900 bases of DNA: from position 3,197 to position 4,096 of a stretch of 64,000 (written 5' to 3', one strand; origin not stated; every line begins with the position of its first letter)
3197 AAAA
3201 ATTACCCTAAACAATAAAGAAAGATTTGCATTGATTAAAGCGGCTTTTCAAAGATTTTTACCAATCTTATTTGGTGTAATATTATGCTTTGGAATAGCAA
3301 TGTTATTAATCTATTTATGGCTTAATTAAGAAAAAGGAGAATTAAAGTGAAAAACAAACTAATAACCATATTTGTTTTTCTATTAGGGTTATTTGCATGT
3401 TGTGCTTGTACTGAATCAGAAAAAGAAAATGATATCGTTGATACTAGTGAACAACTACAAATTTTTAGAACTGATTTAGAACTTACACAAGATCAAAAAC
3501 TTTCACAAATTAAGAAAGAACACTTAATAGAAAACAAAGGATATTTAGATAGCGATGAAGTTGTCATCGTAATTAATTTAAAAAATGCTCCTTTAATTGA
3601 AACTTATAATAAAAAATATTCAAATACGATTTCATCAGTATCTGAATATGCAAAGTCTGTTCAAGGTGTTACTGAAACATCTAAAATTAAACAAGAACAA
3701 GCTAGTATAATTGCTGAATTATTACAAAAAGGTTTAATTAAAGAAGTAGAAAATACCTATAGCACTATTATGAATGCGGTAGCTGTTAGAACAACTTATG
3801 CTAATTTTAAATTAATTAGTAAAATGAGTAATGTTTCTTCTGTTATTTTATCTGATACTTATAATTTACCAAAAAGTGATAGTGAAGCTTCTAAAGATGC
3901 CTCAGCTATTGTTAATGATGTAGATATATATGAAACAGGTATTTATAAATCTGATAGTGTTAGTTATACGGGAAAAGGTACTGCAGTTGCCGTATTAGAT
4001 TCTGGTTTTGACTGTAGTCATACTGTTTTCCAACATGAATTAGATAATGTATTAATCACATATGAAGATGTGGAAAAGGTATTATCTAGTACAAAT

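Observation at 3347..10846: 2499-aa subtilase with N-terminal lipobox and C-terminal TM anchor, carrying about 40 BspA-type LRRs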

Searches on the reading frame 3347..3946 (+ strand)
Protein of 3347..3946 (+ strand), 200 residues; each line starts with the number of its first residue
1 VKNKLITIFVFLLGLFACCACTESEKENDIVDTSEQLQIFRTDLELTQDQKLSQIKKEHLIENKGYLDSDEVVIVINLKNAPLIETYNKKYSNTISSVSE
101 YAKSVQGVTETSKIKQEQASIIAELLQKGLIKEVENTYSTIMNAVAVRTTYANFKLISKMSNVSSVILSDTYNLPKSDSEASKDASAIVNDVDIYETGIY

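Call 31: search_protein_families(library=ncbifam, proteins=[window:3347-3946:+], max_evalue=10)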
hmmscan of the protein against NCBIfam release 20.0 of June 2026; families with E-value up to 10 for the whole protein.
window:3347-3946:+ (200 aa): 1 family
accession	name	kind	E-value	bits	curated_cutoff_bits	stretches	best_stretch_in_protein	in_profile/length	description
NF058647.1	lipo_LytA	equivalog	0.047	13.9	110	1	1-103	1-86/107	acidic lipoprotein LytA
